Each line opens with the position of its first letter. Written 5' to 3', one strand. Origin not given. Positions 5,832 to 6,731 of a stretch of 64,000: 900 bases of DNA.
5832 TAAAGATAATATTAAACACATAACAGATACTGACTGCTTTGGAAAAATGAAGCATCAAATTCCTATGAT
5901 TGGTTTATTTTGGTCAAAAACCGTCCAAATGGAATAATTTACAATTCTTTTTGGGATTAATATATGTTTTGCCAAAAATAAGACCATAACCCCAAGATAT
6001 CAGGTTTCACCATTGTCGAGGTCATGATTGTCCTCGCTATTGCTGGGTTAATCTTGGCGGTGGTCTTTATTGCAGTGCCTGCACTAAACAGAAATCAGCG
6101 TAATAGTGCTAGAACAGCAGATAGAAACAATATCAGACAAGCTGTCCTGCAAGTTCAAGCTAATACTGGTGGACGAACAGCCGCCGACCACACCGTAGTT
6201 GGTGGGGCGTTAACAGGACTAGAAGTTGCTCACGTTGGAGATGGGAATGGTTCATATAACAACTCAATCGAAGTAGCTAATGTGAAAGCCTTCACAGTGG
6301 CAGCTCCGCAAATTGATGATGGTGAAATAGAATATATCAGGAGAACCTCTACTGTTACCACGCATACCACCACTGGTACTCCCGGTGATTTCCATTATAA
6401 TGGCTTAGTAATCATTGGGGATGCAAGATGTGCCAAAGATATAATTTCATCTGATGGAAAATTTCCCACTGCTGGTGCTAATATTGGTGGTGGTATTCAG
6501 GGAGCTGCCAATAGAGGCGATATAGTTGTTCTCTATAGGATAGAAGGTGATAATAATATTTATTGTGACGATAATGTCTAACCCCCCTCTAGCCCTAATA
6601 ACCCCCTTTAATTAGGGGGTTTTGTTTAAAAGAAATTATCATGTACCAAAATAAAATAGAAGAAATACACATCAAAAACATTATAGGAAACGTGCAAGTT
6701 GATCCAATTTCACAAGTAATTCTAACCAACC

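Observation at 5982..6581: Start-less but otherwise complete pilin cassettes with a sharp common 5' homology boundary (silent-cassette repertoire)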

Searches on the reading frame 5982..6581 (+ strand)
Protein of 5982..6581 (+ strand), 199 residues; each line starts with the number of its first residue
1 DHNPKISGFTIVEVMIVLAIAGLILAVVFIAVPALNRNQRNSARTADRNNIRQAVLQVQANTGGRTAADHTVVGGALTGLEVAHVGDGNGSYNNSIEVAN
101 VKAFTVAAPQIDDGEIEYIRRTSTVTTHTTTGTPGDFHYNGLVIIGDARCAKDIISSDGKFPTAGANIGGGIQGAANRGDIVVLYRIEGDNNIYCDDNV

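Call 13: search_protein_families(library=pfam, proteins=[window:5982-6581:+], max_evalue=0.01)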
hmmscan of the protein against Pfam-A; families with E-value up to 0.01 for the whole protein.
window:5982-6581:+ (199 aa): 1 family
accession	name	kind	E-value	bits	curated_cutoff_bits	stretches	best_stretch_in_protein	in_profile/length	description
PF07963.17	N_methyl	-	8.1e-07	28.8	21.2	1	5-29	3-27/27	Prokaryotic N-terminal methylation motif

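Call 21: find_homologous_proteins(query=window:5982-6578:+, max_evalue=0.001)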
Query seq(199 aa) (199 aa): 2003 proteins with E <= 0.001 among 2438 candidates; the best 120 are listed.
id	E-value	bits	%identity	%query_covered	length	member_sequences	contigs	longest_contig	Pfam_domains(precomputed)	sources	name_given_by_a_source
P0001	2.1e-113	394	100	93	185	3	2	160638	-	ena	-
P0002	8.4e-25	106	40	92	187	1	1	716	-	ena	-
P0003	9.1e-24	102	39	99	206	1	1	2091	PF07963.18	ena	-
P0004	1.7e-23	101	41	98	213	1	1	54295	PF07963.18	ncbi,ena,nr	ncbi:MAG: type II secretion system protein [Candidatus Saccharibacteria bacterium]|nr:type II secret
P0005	9.0e-21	92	39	95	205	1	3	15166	PF07963.18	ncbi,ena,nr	ncbi:MAG: type II secretion system protein [Candidatus Saccharibacteria bacterium]|nr:type II secret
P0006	1.7e-20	91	36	98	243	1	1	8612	-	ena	-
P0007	2.7e-20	91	37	96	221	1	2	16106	PF07963.18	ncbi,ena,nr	ncbi:MAG: type II secretion system protein [Candidatus Saccharibacteria bacterium]|nr:type II secret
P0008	4.7e-20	90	36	97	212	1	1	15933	PF07963.18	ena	-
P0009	7.1e-20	89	35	99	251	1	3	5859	PF07963.18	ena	-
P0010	1.0e-18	86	37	96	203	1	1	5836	PF07963.18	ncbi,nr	ncbi:MAG: type II secretion system protein, partial [Candidatus Saccharibacteria bacterium]|nr:type 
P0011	1.3e-18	85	35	91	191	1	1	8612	-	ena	-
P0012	4.6e-18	84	38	96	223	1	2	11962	PF07963.18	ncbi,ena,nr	ncbi:MAG: type II secretion system protein [Candidatus Saccharibacteria bacterium]|nr:type II secret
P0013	1.2e-17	82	38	99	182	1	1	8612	-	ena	-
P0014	1.4e-17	82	38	92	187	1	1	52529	-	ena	-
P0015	3.1e-17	81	32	97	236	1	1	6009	PF07963.18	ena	-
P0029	1.0e-15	76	37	95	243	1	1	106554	PF07963.18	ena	-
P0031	1.2e-15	76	32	96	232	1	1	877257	PF07963.18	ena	-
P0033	1.9e-15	75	33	98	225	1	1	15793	PF07963.18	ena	-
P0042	3.8e-15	74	49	46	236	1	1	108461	PF07963.18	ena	-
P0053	2.1e-14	72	39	92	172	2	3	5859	-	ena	-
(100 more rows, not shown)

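Call 23: find_encoding_contigs(protein=P0053, flank=10000, max_places=10)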
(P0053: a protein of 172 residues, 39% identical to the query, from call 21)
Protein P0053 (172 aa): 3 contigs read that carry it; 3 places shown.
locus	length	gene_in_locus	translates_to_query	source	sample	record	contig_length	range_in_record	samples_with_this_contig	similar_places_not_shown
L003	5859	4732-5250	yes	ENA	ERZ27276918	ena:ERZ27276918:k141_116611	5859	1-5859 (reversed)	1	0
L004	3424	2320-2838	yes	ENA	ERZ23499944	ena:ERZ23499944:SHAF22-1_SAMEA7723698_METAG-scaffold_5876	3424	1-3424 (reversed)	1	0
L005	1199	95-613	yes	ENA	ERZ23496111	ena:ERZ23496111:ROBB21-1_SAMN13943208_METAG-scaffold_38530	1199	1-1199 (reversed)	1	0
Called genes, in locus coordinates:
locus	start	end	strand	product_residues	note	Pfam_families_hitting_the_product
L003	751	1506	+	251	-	PF07963:N_methyl (weak)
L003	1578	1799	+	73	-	-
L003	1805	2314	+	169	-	PF13650:Asp_protease_2 (weak), PF13975:gag-asp_proteas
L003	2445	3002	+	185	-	-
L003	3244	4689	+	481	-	PF13173:AAA_14, PF13635:DUF4143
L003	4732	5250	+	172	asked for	-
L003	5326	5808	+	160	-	-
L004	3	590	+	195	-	?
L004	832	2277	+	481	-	PF13173:AAA_14, PF13635:DUF4143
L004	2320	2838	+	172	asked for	-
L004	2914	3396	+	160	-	-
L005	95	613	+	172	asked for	-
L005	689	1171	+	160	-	-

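Call 24: find_encoding_contigs(protein=P0009, flank=10000, max_places=10)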
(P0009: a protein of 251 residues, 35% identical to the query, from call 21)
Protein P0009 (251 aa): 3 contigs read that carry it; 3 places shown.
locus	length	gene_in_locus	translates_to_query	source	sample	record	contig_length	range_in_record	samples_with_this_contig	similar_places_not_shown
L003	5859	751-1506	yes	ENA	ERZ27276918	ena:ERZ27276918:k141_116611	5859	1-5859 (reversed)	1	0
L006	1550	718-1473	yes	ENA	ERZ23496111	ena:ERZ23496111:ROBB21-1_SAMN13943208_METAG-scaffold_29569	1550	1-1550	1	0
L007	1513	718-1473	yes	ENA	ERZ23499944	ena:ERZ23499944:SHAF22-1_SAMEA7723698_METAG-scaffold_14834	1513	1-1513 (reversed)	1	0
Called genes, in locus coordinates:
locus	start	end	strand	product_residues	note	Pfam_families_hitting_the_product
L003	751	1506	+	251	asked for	PF07963:N_methyl (weak)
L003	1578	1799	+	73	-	-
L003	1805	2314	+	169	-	PF13650:Asp_protease_2 (weak), PF13975:gag-asp_proteas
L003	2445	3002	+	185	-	-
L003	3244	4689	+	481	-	PF13173:AAA_14, PF13635:DUF4143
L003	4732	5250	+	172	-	-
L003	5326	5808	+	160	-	-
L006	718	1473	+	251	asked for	PF07963:N_methyl (weak)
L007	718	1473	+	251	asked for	PF07963:N_methyl (weak)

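Call 31: find_encoding_contigs(protein=P0004, flank=10000, max_places=4)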
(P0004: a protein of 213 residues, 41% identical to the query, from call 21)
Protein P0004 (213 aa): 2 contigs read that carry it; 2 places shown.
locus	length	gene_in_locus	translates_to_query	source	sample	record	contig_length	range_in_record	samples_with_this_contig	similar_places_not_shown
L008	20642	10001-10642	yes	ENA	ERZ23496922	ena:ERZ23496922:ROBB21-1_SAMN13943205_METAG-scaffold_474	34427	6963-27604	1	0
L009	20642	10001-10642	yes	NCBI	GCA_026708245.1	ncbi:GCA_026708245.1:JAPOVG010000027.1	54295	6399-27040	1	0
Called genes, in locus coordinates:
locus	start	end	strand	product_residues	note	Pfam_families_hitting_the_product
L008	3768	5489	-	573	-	PF08378:NERD, PF04851:ResIII (weak), PF09848:SLFN-g3_helicase, PF13245:AAA_19, PF13087:AAA_12 (weak), PF13538:UvrD_C_2 (faint)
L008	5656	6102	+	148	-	-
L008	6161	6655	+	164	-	-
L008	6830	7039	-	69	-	-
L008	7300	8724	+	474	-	PF13173:AAA_14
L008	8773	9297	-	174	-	-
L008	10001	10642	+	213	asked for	PF07963:N_methyl (weak)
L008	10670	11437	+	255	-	PF07963:N_methyl (weak)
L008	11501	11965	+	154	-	-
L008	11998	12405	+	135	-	-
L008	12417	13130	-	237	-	PF14337:Abi_alpha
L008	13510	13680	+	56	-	-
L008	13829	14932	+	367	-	PF13173:AAA_14, PF13635:DUF4143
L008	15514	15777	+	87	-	PF05016:ParE_toxin (weak)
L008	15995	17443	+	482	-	PF13173:AAA_14, PF13635:DUF4143 (weak)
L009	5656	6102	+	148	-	-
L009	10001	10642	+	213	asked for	PF07963:N_methyl (weak)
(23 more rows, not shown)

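Call 32: find_encoding_contigs(protein=P0013, flank=10000, max_places=4)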
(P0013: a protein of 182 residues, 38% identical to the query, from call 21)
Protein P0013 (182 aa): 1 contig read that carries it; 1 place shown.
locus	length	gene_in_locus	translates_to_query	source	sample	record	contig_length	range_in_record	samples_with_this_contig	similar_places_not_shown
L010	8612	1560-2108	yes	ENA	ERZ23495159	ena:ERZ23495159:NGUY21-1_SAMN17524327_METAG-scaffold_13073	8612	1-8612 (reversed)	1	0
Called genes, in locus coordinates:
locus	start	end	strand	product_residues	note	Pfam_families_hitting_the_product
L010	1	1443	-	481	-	?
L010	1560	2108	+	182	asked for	-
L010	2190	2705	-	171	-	-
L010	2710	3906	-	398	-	PF13304:AAA_21, PF02463:SMC_N (weak), PF13175:AAA_15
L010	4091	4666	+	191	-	-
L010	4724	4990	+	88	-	-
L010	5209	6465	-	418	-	-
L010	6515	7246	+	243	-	-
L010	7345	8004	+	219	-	-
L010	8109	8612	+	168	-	?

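Call 39: find_encoding_contigs(protein=P0042, flank=10000, max_places=3)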
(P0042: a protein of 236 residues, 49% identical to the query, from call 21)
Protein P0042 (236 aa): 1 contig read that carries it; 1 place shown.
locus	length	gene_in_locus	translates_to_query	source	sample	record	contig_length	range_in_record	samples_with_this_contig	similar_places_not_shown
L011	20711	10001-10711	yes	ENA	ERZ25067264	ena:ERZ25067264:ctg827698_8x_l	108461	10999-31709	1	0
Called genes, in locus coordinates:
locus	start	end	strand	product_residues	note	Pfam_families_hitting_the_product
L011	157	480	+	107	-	-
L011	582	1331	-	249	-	PF07963:N_methyl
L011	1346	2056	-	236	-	PF07963:N_methyl (weak)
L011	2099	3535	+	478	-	PF13173:AAA_14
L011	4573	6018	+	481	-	PF13173:AAA_14, PF13635:DUF4143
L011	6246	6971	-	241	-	PF07963:N_methyl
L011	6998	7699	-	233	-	PF07963:N_methyl (weak)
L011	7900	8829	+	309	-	PF00589:Phage_integrase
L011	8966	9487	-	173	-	-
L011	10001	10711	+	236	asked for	PF07963:N_methyl (weak)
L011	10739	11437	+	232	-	PF07963:N_methyl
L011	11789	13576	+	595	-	PF00395:SLH (weak), PF00041:fn3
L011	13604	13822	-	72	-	PF05154:TM2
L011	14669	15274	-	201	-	-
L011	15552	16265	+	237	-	PF12685:SpoIIIAH (weak)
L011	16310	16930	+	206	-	-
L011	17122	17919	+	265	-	PF06750:A24_N_bact, PF01478:Peptidase_A24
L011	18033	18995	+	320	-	-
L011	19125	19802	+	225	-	-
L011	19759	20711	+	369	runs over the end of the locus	-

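Call 40: find_encoding_contigs(protein=P0029, flank=10000, max_places=3)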
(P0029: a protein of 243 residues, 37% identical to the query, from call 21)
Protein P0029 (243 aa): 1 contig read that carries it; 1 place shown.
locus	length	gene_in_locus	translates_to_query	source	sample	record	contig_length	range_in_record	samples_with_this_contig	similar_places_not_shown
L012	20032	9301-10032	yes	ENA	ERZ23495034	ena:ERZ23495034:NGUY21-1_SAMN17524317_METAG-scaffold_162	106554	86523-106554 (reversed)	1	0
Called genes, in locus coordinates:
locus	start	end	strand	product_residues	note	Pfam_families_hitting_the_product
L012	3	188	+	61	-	?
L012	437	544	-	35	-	-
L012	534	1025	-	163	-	PF13274:SocA_Panacea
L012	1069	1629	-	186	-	PF01936:NYN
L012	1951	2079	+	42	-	-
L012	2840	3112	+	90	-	PF01541:GIY-YIG (weak)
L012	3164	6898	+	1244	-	-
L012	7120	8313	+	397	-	PF01555:N6_N4_Mtase, PF01844:HNH (weak), PF14279:HNH_5 (weak)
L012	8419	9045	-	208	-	-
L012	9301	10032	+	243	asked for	PF07963:N_methyl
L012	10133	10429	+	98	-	-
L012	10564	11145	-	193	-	-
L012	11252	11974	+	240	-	-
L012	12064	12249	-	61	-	-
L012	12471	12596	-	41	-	-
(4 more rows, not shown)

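Call 61: find_encoding_contigs(protein=P0031, flank=10000, max_places=2)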
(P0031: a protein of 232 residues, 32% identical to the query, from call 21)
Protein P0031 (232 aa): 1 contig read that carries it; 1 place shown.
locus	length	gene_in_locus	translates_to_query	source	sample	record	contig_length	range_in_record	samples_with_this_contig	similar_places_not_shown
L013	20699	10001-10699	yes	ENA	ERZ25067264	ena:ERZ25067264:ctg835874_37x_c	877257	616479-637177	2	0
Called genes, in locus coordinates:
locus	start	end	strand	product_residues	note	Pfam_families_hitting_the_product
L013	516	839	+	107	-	-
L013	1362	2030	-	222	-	PF07963:N_methyl (weak)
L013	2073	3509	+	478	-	PF13173:AAA_14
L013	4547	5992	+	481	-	PF13173:AAA_14, PF13635:DUF4143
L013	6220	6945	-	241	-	PF07963:N_methyl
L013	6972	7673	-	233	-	PF07963:N_methyl (weak)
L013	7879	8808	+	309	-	PF00589:Phage_integrase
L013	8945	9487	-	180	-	-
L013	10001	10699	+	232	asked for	PF07963:N_methyl (weak)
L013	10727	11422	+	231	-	PF07963:N_methyl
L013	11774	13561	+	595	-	PF00395:SLH (weak), PF00041:fn3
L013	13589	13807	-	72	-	PF05154:TM2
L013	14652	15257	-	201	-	-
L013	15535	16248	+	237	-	PF12685:SpoIIIAH (weak)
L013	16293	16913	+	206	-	-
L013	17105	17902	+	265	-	PF06750:A24_N_bact, PF01478:Peptidase_A24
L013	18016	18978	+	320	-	-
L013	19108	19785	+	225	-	-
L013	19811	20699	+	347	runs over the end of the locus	-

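Call 62: find_encoding_contigs(protein=P0033, flank=10000, max_places=2)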
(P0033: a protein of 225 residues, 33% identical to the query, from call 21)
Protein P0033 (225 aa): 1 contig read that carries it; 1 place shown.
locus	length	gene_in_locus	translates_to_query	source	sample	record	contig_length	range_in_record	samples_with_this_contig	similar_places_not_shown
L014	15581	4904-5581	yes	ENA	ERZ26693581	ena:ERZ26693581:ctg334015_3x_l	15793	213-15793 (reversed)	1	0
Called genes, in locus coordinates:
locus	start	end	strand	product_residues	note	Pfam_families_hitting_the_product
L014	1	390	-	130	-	?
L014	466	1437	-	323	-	PF18723:HMUDK_hel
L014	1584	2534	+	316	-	PF00589:Phage_integrase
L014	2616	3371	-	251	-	PF07963:N_methyl (weak)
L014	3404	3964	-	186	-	-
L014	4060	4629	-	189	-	PF02643:DUF192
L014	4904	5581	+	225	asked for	PF07963:N_methyl (weak)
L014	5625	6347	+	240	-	PF07963:N_methyl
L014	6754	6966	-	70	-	PF05016:ParE_toxin (weak)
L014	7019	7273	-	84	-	PF02604:PhdYeFM_antitox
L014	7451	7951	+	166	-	-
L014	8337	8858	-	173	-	PF01936:NYN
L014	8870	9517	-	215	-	-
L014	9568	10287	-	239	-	PF07963:N_methyl (weak)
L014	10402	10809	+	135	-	-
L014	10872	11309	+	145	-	PF09619:YscW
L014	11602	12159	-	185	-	PF13302:Acetyltransf_3, PF00583:Acetyltransf_1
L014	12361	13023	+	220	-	-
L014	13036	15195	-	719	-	PF00521:DNA_topoisoIV, PF03989:DNA_gyraseA_C, PF02681:DUF212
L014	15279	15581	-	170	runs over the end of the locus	?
